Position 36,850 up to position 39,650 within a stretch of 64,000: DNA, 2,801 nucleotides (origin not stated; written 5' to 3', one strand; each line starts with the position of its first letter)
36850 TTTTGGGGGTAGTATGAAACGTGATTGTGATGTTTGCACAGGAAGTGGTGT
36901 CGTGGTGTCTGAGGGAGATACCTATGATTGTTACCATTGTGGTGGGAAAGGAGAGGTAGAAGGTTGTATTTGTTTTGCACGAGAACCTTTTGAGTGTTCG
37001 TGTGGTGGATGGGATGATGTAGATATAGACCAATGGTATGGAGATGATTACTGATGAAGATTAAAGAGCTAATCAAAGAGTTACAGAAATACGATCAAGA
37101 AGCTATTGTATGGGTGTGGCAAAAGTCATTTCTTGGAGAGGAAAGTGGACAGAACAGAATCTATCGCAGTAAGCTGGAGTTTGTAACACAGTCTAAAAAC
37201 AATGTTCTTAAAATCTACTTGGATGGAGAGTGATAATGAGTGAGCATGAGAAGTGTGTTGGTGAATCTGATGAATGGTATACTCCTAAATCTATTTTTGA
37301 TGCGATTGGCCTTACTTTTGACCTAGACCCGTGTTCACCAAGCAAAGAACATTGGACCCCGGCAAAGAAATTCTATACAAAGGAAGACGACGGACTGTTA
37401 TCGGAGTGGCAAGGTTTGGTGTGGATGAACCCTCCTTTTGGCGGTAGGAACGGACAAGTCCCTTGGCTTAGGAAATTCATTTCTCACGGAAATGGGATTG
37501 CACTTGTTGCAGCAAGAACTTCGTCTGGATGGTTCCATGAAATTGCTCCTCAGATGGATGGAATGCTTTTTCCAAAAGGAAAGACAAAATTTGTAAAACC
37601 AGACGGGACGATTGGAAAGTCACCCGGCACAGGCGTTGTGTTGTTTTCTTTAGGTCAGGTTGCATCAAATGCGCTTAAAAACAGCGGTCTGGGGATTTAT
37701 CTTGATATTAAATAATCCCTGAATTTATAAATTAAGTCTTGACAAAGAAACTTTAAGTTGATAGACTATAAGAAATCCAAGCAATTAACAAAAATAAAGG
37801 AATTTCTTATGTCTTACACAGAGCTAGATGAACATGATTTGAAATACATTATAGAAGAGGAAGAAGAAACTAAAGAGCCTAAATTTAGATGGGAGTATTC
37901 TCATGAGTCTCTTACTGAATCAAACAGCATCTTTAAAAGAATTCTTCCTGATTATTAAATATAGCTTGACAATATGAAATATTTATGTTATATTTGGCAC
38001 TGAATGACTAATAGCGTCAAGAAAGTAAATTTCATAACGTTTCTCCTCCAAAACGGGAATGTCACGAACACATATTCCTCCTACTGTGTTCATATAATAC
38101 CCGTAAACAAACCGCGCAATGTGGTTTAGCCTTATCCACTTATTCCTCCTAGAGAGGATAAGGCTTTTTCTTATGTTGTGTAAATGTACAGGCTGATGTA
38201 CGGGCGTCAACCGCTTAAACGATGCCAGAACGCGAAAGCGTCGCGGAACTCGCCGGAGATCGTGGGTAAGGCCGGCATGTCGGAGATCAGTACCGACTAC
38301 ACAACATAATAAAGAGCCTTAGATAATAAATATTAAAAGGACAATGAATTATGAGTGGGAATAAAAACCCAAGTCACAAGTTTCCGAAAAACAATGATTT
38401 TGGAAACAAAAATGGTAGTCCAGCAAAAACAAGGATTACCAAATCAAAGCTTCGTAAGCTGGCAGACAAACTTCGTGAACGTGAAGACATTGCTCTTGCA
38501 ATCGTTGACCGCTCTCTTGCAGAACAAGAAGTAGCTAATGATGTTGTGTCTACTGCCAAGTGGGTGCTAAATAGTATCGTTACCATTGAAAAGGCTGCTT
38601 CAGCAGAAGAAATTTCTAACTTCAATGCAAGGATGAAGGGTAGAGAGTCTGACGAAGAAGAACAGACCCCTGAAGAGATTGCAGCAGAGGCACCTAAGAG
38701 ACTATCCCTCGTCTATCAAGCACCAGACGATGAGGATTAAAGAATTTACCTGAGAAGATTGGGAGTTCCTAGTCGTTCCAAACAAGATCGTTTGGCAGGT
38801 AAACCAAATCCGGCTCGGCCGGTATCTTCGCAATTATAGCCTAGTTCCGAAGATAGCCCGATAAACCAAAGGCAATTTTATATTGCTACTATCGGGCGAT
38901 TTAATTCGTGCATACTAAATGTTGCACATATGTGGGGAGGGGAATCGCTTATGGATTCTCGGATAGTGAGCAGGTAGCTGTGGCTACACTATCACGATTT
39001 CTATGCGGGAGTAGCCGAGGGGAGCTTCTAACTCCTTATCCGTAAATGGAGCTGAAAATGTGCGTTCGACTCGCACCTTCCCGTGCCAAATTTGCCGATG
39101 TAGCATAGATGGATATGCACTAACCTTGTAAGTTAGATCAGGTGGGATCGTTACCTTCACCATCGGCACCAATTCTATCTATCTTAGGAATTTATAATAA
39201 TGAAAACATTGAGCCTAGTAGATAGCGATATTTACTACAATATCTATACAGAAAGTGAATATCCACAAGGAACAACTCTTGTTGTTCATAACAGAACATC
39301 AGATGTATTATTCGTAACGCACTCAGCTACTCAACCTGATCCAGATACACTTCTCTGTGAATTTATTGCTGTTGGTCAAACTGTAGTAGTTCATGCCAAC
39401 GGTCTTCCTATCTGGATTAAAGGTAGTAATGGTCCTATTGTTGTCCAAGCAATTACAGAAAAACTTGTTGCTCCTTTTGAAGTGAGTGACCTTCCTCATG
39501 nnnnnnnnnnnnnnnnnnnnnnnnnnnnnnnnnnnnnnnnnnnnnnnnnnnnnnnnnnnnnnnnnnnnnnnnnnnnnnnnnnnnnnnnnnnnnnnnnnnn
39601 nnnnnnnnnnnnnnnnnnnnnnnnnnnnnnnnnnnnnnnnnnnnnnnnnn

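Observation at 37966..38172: Promoter-to-terminator sRNA with three CCUCC motifs, antisense to a 15-codon hydrophobic ORF with a strong RBS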

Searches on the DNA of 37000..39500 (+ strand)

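Call 5: search_dna_similar(query=window:37000-39200:+, collection=phages, mode=near, max_rows=30)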
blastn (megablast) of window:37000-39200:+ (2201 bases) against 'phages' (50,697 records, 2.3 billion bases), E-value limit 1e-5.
No match.

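Call 6: search_dna_similar(query=window:37700-38360:+, collection=phages, mode=distant, max_rows=30)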
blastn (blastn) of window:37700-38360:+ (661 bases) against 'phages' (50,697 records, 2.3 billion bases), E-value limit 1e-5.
No match.

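Call 8: search_rna_families(source=window, start=37700, end=38400, threshold=evalue, max_evalue=10, show_alignments=3)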
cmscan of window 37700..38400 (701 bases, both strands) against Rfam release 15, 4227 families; matches with E-value up to 10: 5.
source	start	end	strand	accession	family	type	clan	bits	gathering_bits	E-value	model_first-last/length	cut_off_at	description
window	37829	37906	-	RF01212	sn2524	Gene; snRNA; snoRNA; CD-box;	-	17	44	9.2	1-109/109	no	Small nucleolar RNA sn2524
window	38040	38172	+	RF02278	Betaproteobacteria_toxic_sRNA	Gene; sRNA;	-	15.9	50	1.9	1-64/64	no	Betaproteobacteria toxic small RNA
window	37854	37905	+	RF01306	sR52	Gene; snRNA; snoRNA; CD-box;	-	15.6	50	1.2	1-60/60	no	Small nucleolar RNA sR52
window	37930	38005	+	RF01706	Gut-1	Gene; sRNA;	-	14.9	50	5.8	1-77/77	no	Gut-1 RNA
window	37768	37812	-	RF03238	mir-1542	Gene; miRNA;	-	14.5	70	9.5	13-60/72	no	mir-1542 microRNA precursor family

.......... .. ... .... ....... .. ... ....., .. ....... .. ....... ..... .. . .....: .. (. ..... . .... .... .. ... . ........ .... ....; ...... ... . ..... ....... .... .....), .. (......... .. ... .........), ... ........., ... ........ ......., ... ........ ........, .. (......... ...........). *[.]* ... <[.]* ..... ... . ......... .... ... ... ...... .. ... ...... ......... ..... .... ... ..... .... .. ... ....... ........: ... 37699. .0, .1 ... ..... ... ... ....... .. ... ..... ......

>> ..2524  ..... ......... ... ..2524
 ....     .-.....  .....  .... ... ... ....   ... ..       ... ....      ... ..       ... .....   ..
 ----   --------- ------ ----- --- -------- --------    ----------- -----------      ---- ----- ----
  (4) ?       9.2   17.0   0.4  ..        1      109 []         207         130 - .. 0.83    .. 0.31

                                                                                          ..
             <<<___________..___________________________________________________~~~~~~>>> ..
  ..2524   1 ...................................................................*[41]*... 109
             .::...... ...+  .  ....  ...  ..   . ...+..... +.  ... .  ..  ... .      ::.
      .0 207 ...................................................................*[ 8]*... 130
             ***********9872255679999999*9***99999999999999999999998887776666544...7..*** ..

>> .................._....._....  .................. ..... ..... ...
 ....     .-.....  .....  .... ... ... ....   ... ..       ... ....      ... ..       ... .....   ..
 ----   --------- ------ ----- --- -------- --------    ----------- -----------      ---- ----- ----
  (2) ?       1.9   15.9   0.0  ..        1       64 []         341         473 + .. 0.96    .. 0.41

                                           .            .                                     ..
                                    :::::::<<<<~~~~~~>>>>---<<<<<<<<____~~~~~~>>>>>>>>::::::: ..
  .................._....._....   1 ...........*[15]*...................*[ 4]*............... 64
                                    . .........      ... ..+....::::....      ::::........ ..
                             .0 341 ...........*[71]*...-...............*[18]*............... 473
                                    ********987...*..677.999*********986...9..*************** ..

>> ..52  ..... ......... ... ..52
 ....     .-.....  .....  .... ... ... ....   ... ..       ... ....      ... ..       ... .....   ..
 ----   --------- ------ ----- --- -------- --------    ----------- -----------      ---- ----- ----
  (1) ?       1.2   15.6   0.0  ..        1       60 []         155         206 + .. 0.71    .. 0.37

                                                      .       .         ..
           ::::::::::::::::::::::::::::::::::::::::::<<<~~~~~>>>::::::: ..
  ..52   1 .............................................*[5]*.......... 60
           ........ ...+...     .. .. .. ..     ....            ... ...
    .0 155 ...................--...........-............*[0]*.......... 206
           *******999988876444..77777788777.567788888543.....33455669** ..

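Call 46: search_rna_families(sources=[L063, L030, L062, L016, L023, L054, L059, L061, L069, L070, L025, L006, L011, L017, L019, L068], threshold=gathering)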
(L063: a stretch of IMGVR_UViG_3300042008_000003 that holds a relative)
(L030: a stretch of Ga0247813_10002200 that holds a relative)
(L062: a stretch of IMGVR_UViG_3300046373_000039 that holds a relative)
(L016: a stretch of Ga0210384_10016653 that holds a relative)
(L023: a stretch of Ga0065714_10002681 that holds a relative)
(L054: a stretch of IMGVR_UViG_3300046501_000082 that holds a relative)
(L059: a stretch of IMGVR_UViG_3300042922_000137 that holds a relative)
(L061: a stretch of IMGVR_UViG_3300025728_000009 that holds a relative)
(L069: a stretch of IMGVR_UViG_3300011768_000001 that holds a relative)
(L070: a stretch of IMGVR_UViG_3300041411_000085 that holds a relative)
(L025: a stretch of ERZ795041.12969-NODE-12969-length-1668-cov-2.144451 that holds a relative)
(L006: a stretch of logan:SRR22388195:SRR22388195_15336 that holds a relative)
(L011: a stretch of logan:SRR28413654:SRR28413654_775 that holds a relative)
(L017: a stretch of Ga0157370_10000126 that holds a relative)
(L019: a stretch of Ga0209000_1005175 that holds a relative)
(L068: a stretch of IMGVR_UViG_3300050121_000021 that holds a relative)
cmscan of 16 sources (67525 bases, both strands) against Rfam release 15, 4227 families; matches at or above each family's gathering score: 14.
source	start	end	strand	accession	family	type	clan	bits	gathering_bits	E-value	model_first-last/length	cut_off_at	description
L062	2844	2917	+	RF00005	tRNA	Gene; tRNA;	CL00001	70.3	29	2.8e-13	1-71/71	no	tRNA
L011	2582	2653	+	RF00005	tRNA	Gene; tRNA;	CL00001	60.2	29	1.6e-10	1-71/71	no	tRNA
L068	1289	1361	+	RF00005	tRNA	Gene; tRNA;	CL00001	60.2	29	1.6e-10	1-71/71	no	tRNA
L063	1116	1188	+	RF00005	tRNA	Gene; tRNA;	CL00001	58.9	29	3.8e-10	1-71/71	no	tRNA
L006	4586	4658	+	RF00005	tRNA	Gene; tRNA;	CL00001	58.5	29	4.7e-10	1-71/71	no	tRNA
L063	1277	1350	+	RF00005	tRNA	Gene; tRNA;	CL00001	58.4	29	5e-10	1-71/71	no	tRNA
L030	1352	1425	+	RF00005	tRNA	Gene; tRNA;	CL00001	58.4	29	5e-10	1-71/71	no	tRNA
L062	1665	1738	+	RF00005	tRNA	Gene; tRNA;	CL00001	58.4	29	5.2e-10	1-71/71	no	tRNA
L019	1515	1586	+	RF00005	tRNA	Gene; tRNA;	CL00001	52.5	29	2.2e-08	1-71/71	no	tRNA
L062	1587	1658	+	RF00005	tRNA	Gene; tRNA;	CL00001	52.3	29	2.4e-08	1-71/71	no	tRNA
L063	1198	1270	+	RF00005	tRNA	Gene; tRNA;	CL00001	51.5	29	4.1e-08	1-71/71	no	tRNA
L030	1274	1345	+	RF00005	tRNA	Gene; tRNA;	CL00001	49.9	29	1.2e-07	1-71/71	no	tRNA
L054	1812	1883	+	RF00005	tRNA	Gene; tRNA;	CL00001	48.4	29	2.9e-07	1-71/71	no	tRNA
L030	2849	2920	+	RF00005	tRNA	Gene; tRNA;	CL00001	42.9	29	9.3e-06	1-71/71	no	tRNA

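Call 57: search_dna_similar(query=window:37995-38350:+, collection=phages, mode=distant, max_evalue=1, max_rows=30)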
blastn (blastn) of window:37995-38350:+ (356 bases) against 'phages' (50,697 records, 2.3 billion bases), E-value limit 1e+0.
No match.

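Call 73: search_with_rna_model(model_id=R1, source=window, start=37000, end=39500, filters=off, max_evalue=10, show_alignments=2)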
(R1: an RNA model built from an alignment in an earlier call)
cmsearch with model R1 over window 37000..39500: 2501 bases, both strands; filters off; matches with E-value up to 10: 18.
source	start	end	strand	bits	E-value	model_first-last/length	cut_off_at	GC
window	38038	38174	+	18.7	0.00017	1-187/187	no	0.42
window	39184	39382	-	4.5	0.89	1-187/187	no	0.34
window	38741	38770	-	4.1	1.1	90-119/187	no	0.4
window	37246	37268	-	3.8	1.3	1-187/187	no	0.39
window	37182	37211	+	3.1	2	1-187/187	no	0.27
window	38317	38340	+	2.9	2.3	18-44/187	no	0.21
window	38021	38036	+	2.6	2.8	23-38/187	no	0.19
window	38605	38619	+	2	3.9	23-37/187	no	0.2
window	37732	37752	-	1.9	4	1-187/187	no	0.29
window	38017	38032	-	1.6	4.8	1-187/187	no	0.19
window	37837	37922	-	1.6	5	1-187/187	no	0.31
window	37125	37150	-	1.3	5.8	137-162/187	no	0.46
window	37982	38001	-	1.2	6.3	23-42/187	no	0.25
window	37208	37237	-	0.9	7.5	1-187/187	no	0.3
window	37468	37544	-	0.8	8.2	1-187/187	no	0.4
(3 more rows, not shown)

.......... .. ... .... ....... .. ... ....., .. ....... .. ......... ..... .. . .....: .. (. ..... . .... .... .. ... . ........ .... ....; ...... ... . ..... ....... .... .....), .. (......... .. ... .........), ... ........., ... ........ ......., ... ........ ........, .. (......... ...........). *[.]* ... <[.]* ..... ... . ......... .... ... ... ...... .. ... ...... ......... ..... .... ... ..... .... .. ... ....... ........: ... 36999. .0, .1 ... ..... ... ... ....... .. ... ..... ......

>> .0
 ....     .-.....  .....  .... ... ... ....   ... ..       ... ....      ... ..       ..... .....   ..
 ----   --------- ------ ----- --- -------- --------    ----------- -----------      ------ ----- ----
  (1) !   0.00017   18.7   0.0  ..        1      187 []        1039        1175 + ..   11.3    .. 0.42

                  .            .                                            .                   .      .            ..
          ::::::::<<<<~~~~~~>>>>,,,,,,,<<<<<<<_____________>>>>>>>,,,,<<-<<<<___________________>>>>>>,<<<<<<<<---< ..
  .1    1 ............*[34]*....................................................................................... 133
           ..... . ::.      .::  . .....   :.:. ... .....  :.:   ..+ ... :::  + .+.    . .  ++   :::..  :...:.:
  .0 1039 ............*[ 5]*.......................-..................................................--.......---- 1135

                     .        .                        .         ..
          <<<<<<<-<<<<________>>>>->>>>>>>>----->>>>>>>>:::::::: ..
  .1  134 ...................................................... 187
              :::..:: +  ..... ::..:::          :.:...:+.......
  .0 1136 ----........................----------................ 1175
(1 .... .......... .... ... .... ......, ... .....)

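Call 89: search_rna_families(source=window, start=38150, end=39250, threshold=evalue, max_evalue=5, show_alignments=3)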
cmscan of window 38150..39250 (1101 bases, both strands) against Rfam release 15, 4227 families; matches with E-value up to 5: 6.
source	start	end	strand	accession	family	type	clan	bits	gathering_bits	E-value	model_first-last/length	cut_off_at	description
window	39094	39168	+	RF00005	tRNA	Gene; tRNA;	CL00001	38.5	29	2.5e-06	1-71/71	no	tRNA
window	39005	39084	+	RF01852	tRNA-Sec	Gene; tRNA;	CL00001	22.4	47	0.11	1-91/91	no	Selenocysteine transfer RNA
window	38552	38630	-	RF00049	SNORD36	Gene; snRNA; snoRNA; CD-box;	CL00051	22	30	1.1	1-77/77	no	Small nucleolar RNA SNORD36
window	38734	38753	+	RF00606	SNORD93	Gene; snRNA; snoRNA; CD-box;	-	17.3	60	4.8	50-69/74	no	Small nucleolar RNA SNORD93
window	38777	38864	-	RF01721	Pseudomon-groES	Cis-reg;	-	16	50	3.7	1-111/111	no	Pseudomon-groES RNA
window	38503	38661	+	RF01884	LINC00901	Gene; lncRNA;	-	15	55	4.2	1-152/152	no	Non-coding RNA BC040587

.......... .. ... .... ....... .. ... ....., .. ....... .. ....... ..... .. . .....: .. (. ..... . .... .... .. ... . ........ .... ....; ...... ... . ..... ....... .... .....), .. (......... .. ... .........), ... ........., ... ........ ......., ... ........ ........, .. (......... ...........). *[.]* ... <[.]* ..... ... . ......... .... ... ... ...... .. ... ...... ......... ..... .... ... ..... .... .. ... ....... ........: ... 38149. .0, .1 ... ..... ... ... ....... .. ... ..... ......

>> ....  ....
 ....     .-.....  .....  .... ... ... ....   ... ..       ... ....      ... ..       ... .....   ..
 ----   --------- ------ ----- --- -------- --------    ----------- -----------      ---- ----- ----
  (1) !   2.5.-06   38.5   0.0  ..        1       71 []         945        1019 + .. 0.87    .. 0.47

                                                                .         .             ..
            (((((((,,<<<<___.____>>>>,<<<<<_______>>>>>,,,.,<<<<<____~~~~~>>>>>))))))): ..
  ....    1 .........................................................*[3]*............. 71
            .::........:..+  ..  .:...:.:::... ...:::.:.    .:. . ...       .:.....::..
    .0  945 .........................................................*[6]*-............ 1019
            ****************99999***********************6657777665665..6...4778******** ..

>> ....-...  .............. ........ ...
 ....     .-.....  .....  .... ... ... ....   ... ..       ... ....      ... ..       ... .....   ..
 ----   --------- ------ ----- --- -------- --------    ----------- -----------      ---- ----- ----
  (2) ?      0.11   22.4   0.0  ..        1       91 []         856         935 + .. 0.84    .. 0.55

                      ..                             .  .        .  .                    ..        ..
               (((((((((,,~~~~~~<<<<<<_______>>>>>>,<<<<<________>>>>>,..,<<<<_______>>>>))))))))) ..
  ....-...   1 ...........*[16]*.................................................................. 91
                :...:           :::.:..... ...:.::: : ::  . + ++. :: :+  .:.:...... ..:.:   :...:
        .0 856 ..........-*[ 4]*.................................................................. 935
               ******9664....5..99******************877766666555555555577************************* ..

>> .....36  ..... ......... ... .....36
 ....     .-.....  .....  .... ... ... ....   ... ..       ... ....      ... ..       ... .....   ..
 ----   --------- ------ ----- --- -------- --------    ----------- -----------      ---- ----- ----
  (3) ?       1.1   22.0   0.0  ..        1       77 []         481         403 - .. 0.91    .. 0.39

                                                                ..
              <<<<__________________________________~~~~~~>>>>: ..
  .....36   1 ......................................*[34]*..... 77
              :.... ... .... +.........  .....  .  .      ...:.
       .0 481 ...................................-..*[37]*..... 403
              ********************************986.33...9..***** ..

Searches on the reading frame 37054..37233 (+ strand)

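Call 13: search_protein_families(library=phrogs, proteins=[window:37054-37233:+], max_evalue=0.01)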
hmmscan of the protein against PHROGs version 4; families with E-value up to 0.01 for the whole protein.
window:37054-37233:+ (59 aa): 6 families
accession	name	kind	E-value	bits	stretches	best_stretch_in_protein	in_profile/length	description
phrog_22847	-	unknown function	6.2e-06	27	1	1-19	1-19/47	-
phrog_5861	-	unknown function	9.4e-06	26.8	1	1-19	1-19/53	-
phrog_20907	-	unknown function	0.00019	22.3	1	1-21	1-21/45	-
phrog_6161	-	unknown function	0.00049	20.9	1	1-40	1-31/59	-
phrog_19301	-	unknown function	0.0023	19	1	1-51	1-51/63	-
phrog_26928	-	unknown function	0.0075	17.7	0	1-17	1-17/67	-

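Call 14: search_protein_families(library=pfam, proteins=[window:37054-37233:+], max_evalue=0.01)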
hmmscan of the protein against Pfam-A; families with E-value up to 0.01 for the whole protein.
window:37054-37233:+ (59 aa): 0 families

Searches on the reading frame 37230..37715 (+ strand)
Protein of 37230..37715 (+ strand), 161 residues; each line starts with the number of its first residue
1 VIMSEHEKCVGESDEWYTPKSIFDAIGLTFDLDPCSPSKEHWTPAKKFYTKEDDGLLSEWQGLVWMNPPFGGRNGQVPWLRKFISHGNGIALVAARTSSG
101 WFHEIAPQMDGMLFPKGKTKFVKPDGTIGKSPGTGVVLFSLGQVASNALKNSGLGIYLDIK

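Call 13: search_protein_families(library=phrogs, proteins=[window:37230-37715:+], max_evalue=0.01)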
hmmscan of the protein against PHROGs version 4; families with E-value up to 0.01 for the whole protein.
window:37230-37715:+ (161 aa): 2 families
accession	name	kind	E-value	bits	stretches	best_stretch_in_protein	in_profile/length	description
phrog_111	-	other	5e-36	126.1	1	12-139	63-199/345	DNA methyltransferase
phrog_22740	-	unknown function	4.8e-10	40.8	1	11-75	9-76/99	-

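Call 14: search_protein_families(library=pfam, proteins=[window:37230-37715:+], max_evalue=0.01)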
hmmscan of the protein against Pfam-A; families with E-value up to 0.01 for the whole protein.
window:37230-37715:+ (161 aa): 1 family
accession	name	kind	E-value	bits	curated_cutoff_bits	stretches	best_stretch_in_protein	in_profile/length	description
PF05869.16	Dam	-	8.2e-16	58.6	28.1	1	12-125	8-127/169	DNA N-6-adenine-methyltransferase (Dam)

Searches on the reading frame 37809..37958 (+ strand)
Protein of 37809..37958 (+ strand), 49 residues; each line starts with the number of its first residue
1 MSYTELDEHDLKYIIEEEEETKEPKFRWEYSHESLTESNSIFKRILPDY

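Call 13: search_protein_families(library=phrogs, proteins=[window:37809-37958:+], max_evalue=0.01)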
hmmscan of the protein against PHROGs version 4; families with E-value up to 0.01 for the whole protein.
window:37809-37958:+ (49 aa): 1 family
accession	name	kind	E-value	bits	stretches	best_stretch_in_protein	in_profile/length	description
phrog_9965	-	unknown function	0.0093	17.1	0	5-37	21-53/61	-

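Call 14: search_protein_families(library=pfam, proteins=[window:37809-37958:+], max_evalue=0.01)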
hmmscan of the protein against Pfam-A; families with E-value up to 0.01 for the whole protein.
window:37809-37958:+ (49 aa): 0 families
